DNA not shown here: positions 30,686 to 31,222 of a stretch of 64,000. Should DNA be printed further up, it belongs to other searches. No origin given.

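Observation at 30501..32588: Translationally coupled operon: CCA-adding enzyme, two tandem PHD/RING-like C4HC3 mini zinc fingers, and a small 2-TM protein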

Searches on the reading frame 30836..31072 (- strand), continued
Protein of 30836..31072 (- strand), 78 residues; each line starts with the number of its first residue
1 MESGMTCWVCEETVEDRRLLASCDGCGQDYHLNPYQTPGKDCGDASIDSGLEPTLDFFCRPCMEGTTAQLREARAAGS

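Call 42: search_protein_families(library=pfam, alignment_id=A2, max_evalue=0.01)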
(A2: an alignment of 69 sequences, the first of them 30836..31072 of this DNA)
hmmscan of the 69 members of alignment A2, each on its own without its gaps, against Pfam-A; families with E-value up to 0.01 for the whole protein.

A. member 1, window:30836-31072:- (78 aa): 2 families
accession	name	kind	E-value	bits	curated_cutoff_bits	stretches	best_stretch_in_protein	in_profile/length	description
PF00628.35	PHD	-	5.6e-05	23.5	24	1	7-62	1-47/47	PHD-finger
PF14446.12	Prok-RING_1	-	0.00035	20.9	29.1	1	4-40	4-40/54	Prokaryotic RING finger family 1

B. families by the number of members that match (of 69 scanned): 15 families
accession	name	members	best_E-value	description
PF00628.35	PHD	19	5.8e-06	PHD-finger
PF00130.28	C1_1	13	4.2e-05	Phorbol esters/diacylglycerol binding domain (C1 domain)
PF07191.17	Zn_ribbon_6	7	0.00022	Double zinc ribbon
PF14446.12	Prok-RING_1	6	0.00032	Prokaryotic RING finger family 1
PF23004.2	PHDvar_NSD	6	0.0018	Histone-lysine N-methyltransferase NSD-like, variant PHD zinc finger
PF03107.22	C1_2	4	0.0056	C1 domain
PF12773.13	DZR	3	0.00075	Double zinc ribbon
PF18912.6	DZR_2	3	0.0034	Double zinc ribbon domain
PF23550.1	zf_Tbcl_Rhp7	2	0.00034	DNA repair protein rhp7 treble clef domain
PF05191.20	ADK_lid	1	0.0014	Adenylate kinase, active site lid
PF18439.7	zf_UBZ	1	0.002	Ubiquitin-Binding Zinc Finger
PF13639.12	zf-RING_2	1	0.0042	Ring finger domain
PF10080.14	FtrD-like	1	0.007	Membrane iron-sulfur containing protein FtrD-like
PF17123.11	zf-RING_11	1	0.0077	RING-like zinc finger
PF23455.1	DUF7129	1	0.0096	Domain of unknown function (DUF7129)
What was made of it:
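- On PHD finger (PF00628): 19 of 69 relatives match at E <= 0.01, with a best of 5.8e-6 (call 42).
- On Prokaryotic RING finger family 1 (PF14446): 6 of 69 relatives match at E <= 0.01 (call 42).
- On Double zinc ribbon (PF12773 / PF18912 / PF07191): Between 3 and 7 of 69 relatives match (call 42).
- Closest known: FYVE / rabphilin / Rim2-type zinc fingers. Same: 13 of 69 members give weak C1_1 hits (call 42).
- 13 of 69 members give weak hits to the lipid-binding C1 domain (call 42).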

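Call 43: search_solved_structures(query=A1, max_evalue=10, show_alignments=3)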
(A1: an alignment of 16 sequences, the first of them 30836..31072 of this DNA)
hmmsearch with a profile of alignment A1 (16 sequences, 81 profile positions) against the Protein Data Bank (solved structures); distinct sequences matched with E-value up to 10: 28.
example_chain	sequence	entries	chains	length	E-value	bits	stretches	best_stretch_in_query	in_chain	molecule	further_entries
1wev_A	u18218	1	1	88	0.00063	22.8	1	1-71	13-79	RIKEN cDNA 1110020M19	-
1f62_A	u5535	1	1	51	0.0014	21.7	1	6-32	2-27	TRANSCRIPTION FACTOR WSTF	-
3oue_A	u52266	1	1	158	0.02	18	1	1-70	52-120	Cytochrome c family protein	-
7ane_at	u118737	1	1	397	0.091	15.9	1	17-69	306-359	mS66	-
2yt5_A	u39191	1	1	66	0.11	15.6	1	5-34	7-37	Metal-response element-binding transcription factor 2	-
5xfr_A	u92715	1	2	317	0.11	15.6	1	5-66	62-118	Metal-response element-binding transcription factor 2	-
5msl_A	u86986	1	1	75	0.15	15.2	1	52-71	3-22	Anti-sigma-F factor Fin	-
9fhl_C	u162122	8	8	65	0.17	15.1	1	41-65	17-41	Small zinc finger protein HVO-2753-like zinc-binding pocket domain-containing protein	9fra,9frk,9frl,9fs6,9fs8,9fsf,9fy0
2mny_A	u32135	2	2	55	0.31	14.2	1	5-31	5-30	Lysine-specific demethylase 5B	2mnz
3ov0_A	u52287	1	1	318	0.33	14.1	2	1-70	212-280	Cytochrome c family protein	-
2e6r_A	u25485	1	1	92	0.33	14.1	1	5-32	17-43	Jumonji/ARID domain-containing protein 1D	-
5hh7_A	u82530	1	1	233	0.56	13.4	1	3-33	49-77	Origin of replication complex subunit 1B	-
5vab_A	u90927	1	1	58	0.78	12.9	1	5-32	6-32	ATXR5 PHD domain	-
8wtb_B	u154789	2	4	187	1.1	12.5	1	3-34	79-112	Protein-arginine kinase activator protein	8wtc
2puy_A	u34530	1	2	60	1.1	12.5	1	4-34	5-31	PHD finger protein 21A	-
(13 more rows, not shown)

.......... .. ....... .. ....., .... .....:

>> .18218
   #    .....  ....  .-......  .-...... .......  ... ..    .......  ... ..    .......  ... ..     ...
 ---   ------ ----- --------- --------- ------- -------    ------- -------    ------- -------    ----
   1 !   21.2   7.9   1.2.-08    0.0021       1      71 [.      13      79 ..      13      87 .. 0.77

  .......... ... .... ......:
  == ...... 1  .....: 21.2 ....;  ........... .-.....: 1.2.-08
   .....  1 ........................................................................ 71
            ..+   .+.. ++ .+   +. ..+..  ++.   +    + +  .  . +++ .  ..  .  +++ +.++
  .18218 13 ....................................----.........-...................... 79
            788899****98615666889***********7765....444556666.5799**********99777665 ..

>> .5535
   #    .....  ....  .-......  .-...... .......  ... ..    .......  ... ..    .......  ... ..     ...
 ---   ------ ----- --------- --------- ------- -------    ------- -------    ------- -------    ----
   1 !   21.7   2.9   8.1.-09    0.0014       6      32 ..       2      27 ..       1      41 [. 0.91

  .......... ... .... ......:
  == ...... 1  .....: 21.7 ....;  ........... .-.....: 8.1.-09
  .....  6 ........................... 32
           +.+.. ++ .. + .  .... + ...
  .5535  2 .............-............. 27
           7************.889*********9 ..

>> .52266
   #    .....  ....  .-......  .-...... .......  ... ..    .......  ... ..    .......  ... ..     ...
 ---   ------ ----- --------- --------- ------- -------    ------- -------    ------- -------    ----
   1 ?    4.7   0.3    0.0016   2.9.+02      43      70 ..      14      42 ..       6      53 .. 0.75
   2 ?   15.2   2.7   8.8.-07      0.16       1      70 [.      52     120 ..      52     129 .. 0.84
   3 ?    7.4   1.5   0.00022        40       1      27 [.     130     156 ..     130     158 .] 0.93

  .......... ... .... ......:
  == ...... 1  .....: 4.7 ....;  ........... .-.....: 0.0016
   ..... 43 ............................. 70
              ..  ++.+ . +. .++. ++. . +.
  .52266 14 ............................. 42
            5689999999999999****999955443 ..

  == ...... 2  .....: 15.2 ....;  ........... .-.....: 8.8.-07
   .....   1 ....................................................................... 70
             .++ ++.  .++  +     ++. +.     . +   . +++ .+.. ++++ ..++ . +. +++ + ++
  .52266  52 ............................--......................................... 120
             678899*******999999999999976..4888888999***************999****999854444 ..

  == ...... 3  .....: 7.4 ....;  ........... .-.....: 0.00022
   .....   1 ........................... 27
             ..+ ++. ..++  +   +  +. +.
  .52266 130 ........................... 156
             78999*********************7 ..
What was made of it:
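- The family profile hits the PHD fingers 1WEV (6e-4) and 1F62 (1.4e-3) (call 43).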

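Call 54: predict_structure(alignment_id=A5)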
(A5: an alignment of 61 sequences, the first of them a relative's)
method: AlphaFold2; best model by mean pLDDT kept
length: 123 residues; sequences in the alignment: 61
mean_pLDDT: 84.3   pTM: 0.58
mean pLDDT of the five models: 84.3, 83.3, 83.3, 83.0, 82.5
residues with pLDDT >= 90: 58; 70-90: 42; 50-70: 23; < 50: 0
segments of 3 or more residues with pLDDT < 50: none
pLDDT, mean of each block of 10 residues (from residue 1): 81 95 97 92 94 94 95 86 66 68 70 77 74
secondary structure, 60 per line:
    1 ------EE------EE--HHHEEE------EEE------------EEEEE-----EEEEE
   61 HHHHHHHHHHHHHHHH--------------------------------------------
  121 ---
elements in order: E22-24 E31-33 E46-50 E56-60 H61-76

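Call 56: search_protein_families(library=pfam, proteins=[P0042, P0085], max_evalue=0.1)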
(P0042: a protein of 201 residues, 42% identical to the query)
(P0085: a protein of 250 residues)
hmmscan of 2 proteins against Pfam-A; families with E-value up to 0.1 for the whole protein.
P0042 (201 aa): 2 families
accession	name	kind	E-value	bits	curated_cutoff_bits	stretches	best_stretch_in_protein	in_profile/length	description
PF23004.2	PHDvar_NSD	-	0.0019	18.6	27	1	6-31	1-26/47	Histone-lysine N-methyltransferase NSD-like, variant PHD zinc finger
PF00628.35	PHD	-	0.071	13.6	24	0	6-60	1-47/47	PHD-finger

P0085 (250 aa): 0 families

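Call 57: fold_search(model_id=the predicted structure, library=pdb)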
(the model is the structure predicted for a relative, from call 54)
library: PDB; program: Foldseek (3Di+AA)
matches with E <= 10: 317; with E <= 0.001: 0
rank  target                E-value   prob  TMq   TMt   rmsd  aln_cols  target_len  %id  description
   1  2a20_MODEL_1_A        5.8e-02  0.99  0.35  0.63   3.7        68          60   16  Solution structure of Rim2 Zinc Finger Domain (released 2005-08-16)
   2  2puy_A                7.0e-02  0.90  0.30  0.52   5.0        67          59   19  Crystal Structure of the BHC80 PHD finger (released 2007-08-14)
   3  4q6f_B                1.3e-01  0.84  0.28  0.53   5.5        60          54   20  Crystal structure of human BAZ2A PHD zinc finger in complex with unmodified H3K4 histone peptide (released 2014-05-21)
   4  4qf2_C                1.5e-01  0.82  0.27  0.54   5.3        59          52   20  Crystal structure of human BAZ2A PHD zinc finger in the free form (released 2014-07-02)
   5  6fhq_A                1.5e-01  0.80  0.27  0.51   5.9        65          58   20  Crystal structure of human BAZ2B PHD zinc finger in complex with Fr 21 (released 2018-03-21)
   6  6fkp_B                1.7e-01  0.75  0.26  0.53   5.4        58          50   21  Crystal structure of BAZ2A PHD zinc finger in complex with H3 10-mer AA mutant peptide (released 2018-03-21)
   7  3zvz                  1.8e-01  0.77  0.26  0.52   5.7        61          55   23  PHD finger of human UHRF1 (released 2011-11-30)
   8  4q6f_A                1.9e-01  0.72  0.27  0.49   5.4        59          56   22  Crystal structure of human BAZ2A PHD zinc finger in complex with unmodified H3K4 histone peptide (released 2014-05-21)
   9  4q6f_C                2.0e-01  0.72  0.26  0.53   5.3        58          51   21  Crystal structure of human BAZ2A PHD zinc finger in complex with unmodified H3K4 histone peptide (released 2014-05-21)
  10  4qf3_A                2.2e-01  0.69  0.26  0.50   6.3        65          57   20  Crystal structure of human BAZ2B PHD zinc finger in the free form (released 2014-07-02)
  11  9qm9_A                2.5e-01  0.25  0.16  0.25  10.2        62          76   11  TMEM55B tandem RING-like domains in complex with RILPL1 C-terminal peptide (released 2025-08-20)
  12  5t8r_C                2.6e-01  0.63  0.26  0.51   5.6        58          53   21  Crystal structure of human BAZ2A PHD zinc finger in complex with unmodified H3 10-mer (released 2017-04-05)
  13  5i3l_B                2.8e-01  0.72  0.29  0.31   5.2        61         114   21  DPF3b in complex with H3K14ac peptide (released 2016-02-24)
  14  5hh7_A                3.0e-01  0.66  0.28  0.19   6.7        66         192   20  crystal structure of Arabidopsis ORC1b BAH-PHD cassette in complex with unmodified H3 peptide (released 2016-03-09)
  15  6fi0_B                3.4e-01  0.54  0.26  0.52   5.5        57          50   21  Crystal structure of BAZ2A PHD zinc finger in complex with Fr 19 (released 2018-03-21)
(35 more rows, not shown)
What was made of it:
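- Closest known: FYVE / rabphilin / Rim2-type zinc fingers. Same: Rim2 2A20 is the single best structural hit (probability 0.99, TM 0.63 on the target, call 57).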

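Call 67: find_encoding_contigs(protein=P0042, flank=3000, max_places=3)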
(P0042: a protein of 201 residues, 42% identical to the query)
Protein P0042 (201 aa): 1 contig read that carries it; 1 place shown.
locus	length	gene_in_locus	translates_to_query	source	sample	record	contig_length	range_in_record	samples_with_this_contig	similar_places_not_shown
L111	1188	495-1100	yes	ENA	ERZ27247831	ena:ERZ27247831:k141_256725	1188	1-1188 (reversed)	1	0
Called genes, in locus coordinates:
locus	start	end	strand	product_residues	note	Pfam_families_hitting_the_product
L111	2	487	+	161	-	?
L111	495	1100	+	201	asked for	-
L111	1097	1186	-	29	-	?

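Call 68: find_encoding_contigs(protein=P0016, flank=4000, max_places=2)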
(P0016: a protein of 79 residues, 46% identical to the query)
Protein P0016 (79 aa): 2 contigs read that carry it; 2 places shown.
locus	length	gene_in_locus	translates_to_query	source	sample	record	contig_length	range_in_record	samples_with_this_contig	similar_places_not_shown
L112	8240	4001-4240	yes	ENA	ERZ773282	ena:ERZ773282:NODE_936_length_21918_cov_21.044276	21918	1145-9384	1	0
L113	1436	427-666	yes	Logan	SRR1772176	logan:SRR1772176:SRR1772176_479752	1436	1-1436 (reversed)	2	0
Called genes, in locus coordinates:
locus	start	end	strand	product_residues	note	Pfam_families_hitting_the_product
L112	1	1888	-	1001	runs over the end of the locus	PF02463:SMC_N, PF13175:AAA_15 (weak), PF13304:AAA_21 (weak), PF13476:AAA_23, PF06470:SMC_hinge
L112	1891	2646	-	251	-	PF22935:RM44_endonuclase (weak), PF14622:Ribonucleas_3_3, PF00636:Ribonuclease_3, PF00035:dsrm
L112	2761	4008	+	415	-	PF01743:PolyA_pol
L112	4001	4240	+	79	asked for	-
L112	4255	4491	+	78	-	PF14446:Prok-RING_1 (weak), PF00628:PHD (faint)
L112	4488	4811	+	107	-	-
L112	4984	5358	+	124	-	-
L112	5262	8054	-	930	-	PF00929:RNase_T, PF00270:DEAD (weak), PF13307:Helicase_C_2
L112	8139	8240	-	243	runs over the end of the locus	PF13263:PHP_C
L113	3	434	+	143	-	?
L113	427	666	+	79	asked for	-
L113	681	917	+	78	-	PF14446:Prok-RING_1 (weak), PF00628:PHD (faint)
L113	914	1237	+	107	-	-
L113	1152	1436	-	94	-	?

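Call 72: fold_search(model_id=the predicted structure, library=viral)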
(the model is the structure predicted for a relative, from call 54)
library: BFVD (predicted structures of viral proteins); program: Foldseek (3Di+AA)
matches with E <= 10: 361; with E <= 0.001: 0
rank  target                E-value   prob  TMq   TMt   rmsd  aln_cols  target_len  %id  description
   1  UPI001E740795         1.9e-02  1.00  0.40  0.64   3.3        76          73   20  (no name look-up for this kind of identifier)
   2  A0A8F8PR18            5.4e-02  0.30  0.22  0.17  19.7       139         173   16  Restriction endonuclease beta-beta-alpha-Me family protein [Clandestinovirus]
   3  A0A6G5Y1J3            7.0e-02  0.54  0.19  0.34   7.4        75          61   13  (no name in the UniProt tables at hand)
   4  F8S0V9                1.0e-01  0.87  0.28  0.27   7.3        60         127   18  Uncharacterized protein [Gordonia phage GTE2]
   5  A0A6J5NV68            1.2e-01  0.98  0.29  0.67   8.0        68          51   15  Uncharacterized protein [uncultured Caudovirales phage]
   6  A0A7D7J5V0            1.2e-01  0.25  0.20  0.12  13.6        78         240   17  (no name in the UniProt tables at hand)
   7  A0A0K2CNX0            1.3e-01  0.98  0.30  0.76   3.4        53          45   17  Uncharacterized protein [Brevibacillus phage SecTim467]
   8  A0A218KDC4            1.8e-01  0.92  0.32  0.30   4.1        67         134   13  (no name in the UniProt tables at hand)
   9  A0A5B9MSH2            2.3e-01  0.21  0.21  0.29   8.9        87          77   14  (no name in the UniProt tables at hand)
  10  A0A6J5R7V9            2.5e-01  0.89  0.30  0.62   2.7        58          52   17  Uncharacterized protein [uncultured Caudovirales phage]
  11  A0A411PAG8            2.5e-01  0.23  0.17  0.17  11.6        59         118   12  Major capsid protein (Fragment) [Epstein-Barr virus (strain GD1)]
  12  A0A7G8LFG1            2.7e-01  0.89  0.22  0.36   2.7        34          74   24  (no name in the UniProt tables at hand)
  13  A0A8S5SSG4            2.8e-01  0.69  0.29  0.45   5.5        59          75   12  Uncharacterized protein [Siphoviridae sp. ctLnD25]
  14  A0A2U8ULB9            2.8e-01  0.57  0.23  0.40   5.2        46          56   17  Uncharacterized protein [Gordonia phage Sour]
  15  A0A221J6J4            2.8e-01  0.25  0.25  0.22  12.7       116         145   15  Uncharacterized protein [Arthrobacter phage Nightmare]
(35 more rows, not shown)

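Call 77: find_encoding_contigs(protein=P0066, flank=3000, max_places=4)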
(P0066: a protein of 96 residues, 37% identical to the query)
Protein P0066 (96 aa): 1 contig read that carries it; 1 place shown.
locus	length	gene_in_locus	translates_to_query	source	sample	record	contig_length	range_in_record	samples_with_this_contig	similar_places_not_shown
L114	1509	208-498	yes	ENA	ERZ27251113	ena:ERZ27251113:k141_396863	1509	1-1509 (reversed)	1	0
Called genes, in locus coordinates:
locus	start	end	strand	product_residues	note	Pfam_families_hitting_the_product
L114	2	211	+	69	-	?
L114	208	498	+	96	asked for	-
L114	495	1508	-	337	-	?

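Call 78: find_encoding_contigs(protein=P0068, flank=3000, max_places=3)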
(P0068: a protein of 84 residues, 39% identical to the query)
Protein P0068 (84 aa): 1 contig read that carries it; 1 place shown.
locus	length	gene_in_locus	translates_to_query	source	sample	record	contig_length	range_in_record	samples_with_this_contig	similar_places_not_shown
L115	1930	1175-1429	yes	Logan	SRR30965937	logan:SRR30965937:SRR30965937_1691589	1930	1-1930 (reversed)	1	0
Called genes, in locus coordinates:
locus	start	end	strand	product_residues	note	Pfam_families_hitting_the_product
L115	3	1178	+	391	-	?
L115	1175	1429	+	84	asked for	-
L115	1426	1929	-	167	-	?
